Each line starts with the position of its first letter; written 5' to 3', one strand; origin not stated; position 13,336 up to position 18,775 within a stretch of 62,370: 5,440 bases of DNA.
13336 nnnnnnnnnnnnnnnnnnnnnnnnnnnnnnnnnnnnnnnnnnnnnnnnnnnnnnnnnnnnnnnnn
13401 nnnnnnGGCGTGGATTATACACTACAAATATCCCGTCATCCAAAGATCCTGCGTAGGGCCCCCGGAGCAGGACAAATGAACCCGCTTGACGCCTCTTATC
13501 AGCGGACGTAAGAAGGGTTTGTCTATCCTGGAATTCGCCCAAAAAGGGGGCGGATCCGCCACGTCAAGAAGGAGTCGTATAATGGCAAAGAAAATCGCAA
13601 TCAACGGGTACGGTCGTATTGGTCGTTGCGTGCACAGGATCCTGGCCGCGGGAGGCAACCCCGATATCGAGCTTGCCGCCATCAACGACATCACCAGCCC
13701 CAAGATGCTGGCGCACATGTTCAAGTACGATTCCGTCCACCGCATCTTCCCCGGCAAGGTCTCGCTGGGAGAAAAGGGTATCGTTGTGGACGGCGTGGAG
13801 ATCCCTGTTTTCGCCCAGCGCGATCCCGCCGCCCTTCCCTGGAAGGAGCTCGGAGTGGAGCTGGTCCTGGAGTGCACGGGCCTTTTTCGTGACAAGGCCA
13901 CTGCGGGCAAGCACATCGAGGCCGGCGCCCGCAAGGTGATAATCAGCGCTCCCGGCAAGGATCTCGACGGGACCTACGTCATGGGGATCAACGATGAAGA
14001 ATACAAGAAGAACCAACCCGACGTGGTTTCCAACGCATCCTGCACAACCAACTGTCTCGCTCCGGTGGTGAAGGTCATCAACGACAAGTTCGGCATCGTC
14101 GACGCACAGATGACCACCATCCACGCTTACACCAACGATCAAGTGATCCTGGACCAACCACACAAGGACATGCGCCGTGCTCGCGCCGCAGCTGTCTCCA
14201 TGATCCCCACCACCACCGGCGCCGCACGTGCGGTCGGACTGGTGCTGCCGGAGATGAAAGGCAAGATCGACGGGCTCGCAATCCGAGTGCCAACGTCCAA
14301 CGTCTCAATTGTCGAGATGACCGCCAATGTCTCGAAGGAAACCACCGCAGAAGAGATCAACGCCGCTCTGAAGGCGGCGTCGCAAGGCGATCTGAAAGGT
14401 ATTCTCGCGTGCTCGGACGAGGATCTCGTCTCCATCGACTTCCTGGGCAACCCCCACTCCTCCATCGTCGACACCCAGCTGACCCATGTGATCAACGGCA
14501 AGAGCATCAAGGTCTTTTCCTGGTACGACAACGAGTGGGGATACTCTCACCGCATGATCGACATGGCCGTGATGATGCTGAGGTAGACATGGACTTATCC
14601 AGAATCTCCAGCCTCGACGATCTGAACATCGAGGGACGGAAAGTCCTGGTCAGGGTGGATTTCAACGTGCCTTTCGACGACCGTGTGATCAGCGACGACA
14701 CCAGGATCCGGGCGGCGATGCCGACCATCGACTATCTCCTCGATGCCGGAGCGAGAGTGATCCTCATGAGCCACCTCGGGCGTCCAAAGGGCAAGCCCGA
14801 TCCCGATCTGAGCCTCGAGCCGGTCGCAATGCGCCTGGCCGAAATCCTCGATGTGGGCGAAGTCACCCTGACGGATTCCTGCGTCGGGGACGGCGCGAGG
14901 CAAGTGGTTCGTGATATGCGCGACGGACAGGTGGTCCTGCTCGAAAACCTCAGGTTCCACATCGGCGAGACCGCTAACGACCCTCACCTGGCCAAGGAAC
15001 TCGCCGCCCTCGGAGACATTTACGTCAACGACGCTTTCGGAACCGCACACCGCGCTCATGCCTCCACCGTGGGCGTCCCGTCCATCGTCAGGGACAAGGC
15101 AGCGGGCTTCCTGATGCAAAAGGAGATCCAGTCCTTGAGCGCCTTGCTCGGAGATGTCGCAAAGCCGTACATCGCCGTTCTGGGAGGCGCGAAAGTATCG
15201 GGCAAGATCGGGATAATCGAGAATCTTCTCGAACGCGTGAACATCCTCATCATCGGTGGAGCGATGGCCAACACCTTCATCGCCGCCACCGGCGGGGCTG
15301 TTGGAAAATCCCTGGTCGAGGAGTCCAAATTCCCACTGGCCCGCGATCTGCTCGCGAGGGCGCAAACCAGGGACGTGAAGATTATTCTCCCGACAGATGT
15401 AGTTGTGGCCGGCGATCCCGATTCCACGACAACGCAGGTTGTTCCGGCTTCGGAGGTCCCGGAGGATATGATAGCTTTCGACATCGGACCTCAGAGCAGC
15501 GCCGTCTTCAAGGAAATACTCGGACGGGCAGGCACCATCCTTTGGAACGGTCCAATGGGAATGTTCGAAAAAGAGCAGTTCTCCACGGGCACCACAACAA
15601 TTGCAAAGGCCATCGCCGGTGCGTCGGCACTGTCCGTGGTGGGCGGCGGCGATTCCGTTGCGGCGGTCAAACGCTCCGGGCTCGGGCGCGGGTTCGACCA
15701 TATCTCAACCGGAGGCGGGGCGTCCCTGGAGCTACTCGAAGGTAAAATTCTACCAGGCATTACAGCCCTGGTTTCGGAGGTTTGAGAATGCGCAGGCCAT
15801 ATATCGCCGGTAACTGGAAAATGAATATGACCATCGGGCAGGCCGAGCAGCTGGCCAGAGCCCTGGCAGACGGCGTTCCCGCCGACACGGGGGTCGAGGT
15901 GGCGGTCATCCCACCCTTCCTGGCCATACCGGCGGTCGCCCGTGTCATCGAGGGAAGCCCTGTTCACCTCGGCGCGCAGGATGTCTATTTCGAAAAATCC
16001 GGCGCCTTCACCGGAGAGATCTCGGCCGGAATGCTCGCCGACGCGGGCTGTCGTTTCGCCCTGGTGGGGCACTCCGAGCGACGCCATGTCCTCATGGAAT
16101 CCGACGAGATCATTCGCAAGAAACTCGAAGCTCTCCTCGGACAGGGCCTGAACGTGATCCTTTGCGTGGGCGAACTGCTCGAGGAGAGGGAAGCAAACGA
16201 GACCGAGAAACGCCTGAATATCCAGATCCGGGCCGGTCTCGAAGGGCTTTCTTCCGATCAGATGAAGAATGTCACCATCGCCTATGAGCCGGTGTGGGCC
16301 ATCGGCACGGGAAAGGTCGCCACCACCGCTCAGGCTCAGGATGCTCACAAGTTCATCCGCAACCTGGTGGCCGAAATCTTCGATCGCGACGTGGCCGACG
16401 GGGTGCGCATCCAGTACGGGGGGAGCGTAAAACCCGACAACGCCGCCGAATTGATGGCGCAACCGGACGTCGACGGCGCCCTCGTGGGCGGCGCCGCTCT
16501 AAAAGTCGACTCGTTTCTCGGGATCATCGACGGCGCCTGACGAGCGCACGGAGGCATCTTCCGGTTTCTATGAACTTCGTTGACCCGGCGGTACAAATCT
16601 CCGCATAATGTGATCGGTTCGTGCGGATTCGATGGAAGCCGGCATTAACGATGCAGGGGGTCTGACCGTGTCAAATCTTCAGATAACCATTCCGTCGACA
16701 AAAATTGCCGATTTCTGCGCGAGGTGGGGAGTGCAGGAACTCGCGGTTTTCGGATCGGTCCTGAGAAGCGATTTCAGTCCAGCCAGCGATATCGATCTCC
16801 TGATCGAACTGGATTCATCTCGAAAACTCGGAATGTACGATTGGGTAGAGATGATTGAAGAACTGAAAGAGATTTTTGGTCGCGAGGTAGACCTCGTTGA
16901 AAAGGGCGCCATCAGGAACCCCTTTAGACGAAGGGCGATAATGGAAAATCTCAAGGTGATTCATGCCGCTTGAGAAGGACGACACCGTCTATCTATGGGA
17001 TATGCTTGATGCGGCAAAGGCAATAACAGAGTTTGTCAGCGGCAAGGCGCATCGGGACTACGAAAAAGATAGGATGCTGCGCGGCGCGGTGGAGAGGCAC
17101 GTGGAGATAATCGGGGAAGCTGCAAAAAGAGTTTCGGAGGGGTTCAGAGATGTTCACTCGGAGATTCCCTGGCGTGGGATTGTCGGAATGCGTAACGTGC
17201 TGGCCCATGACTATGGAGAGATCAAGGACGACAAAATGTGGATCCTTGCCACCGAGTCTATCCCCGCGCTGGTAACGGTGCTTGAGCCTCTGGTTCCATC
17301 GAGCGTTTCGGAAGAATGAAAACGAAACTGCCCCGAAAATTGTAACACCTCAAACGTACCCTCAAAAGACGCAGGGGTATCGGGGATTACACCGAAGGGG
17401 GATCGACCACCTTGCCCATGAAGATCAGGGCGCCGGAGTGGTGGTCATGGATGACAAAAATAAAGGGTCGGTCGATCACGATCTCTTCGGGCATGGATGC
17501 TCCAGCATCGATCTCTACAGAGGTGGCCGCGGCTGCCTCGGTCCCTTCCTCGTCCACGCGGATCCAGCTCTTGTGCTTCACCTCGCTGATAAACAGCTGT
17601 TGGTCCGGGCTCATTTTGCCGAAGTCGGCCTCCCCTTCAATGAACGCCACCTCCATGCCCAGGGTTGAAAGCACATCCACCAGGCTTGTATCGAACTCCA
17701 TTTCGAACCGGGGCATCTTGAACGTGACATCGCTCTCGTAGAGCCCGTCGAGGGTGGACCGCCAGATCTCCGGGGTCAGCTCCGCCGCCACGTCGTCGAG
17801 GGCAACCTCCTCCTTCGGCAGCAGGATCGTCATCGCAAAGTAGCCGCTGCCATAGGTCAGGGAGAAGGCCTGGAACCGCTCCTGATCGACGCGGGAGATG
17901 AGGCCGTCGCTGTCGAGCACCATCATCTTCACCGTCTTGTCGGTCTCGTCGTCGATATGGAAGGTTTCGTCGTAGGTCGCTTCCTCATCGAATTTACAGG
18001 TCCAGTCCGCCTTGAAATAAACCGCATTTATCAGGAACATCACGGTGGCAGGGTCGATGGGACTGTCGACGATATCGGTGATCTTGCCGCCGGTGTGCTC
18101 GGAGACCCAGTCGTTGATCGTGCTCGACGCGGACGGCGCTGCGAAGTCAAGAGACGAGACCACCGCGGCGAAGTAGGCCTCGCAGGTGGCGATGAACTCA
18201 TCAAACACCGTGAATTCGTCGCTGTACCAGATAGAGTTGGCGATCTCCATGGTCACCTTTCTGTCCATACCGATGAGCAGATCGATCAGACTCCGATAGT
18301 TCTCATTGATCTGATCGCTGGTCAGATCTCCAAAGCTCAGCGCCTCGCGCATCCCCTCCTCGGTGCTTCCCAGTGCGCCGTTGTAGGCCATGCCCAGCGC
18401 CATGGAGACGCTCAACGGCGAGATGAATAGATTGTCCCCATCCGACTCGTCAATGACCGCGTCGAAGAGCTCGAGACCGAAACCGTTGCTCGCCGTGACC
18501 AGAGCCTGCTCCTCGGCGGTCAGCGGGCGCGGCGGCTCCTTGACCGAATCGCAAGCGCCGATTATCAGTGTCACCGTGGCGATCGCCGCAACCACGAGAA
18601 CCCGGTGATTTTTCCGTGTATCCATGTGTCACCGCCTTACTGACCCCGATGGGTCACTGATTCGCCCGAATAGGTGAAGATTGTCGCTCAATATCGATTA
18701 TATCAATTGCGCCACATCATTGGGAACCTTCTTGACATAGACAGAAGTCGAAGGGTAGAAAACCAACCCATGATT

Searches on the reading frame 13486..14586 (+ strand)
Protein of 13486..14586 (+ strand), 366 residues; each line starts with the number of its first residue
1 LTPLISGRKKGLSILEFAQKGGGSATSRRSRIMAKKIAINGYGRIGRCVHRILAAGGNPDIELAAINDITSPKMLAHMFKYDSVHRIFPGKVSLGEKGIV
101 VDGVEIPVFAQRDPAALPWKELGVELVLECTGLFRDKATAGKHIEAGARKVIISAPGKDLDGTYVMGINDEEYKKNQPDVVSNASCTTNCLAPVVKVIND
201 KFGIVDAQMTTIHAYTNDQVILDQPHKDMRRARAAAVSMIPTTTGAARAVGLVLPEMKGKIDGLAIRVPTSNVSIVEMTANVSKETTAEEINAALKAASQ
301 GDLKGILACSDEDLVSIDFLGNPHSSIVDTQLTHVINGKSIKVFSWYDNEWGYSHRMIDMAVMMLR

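Call 43: search_protein_families(library=pfam, proteins=[window:13486-14586:+], max_evalue=0.00001)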
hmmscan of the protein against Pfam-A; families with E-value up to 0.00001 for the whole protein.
window:13486-14586:+ (366 aa): 2 families
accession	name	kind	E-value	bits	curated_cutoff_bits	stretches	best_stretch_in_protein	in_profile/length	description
PF02800.25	Gp_dh_C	-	1.3e-65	220.2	24.4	1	191-347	1-158/158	Glyceraldehyde 3-phosphate dehydrogenase, C-terminal domain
PF00044.30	Gp_dh_N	-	6.1e-37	126.4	31.7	1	36-137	2-101/101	Glyceraldehyde 3-phosphate dehydrogenase, NAD binding domain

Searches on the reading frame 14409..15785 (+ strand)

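Call 43: search_protein_families(library=pfam, proteins=[window:14409-15785:+], max_evalue=0.00001)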
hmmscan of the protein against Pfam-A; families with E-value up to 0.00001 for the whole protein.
window:14409-15785:+ (458 aa): 1 family
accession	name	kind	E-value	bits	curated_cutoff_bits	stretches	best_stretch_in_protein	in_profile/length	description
PF00162.24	PGK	-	2.6e-153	510.9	27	1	69-446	1-379/379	Phosphoglycerate kinase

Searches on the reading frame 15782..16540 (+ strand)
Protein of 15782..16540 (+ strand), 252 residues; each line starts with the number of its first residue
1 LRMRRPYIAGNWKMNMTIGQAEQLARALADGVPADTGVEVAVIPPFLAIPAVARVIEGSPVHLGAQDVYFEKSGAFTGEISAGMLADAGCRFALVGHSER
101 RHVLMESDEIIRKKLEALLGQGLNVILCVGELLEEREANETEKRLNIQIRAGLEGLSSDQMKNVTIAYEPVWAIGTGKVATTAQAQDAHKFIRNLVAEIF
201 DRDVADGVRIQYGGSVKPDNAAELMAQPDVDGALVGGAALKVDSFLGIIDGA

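Call 44: search_protein_families(library=pfam, proteins=[window:15782-16540:+], max_evalue=0.00001)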
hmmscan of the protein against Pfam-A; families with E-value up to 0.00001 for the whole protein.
window:15782-16540:+ (252 aa): 1 family
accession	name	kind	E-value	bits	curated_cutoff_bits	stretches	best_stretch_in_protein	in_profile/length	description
PF00121.24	TIM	-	2.2e-96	322.5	20.1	1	6-250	1-243/245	Triosephosphate isomerase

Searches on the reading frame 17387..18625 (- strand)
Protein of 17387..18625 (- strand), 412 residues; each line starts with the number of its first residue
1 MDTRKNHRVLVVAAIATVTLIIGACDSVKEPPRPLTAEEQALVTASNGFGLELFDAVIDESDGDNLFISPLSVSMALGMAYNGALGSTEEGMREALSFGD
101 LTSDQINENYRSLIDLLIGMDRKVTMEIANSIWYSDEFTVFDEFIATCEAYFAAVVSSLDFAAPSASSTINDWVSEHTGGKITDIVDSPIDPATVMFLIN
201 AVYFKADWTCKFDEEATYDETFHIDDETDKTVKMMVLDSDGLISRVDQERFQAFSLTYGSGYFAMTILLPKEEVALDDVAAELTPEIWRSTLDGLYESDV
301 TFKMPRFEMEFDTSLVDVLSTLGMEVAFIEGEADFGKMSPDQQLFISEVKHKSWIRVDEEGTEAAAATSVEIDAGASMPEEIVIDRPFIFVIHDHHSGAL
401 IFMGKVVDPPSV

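Call 44: search_protein_families(library=pfam, proteins=[window:17387-18625:-], max_evalue=0.00001)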
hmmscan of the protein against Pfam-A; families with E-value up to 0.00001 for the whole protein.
window:17387-18625:- (412 aa): 1 family
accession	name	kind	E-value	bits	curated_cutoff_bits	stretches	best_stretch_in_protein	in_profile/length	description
PF00079.25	Serpin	-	1.2e-107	360.8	27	1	45-409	2-370/370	Serpin (serine protease inhibitor)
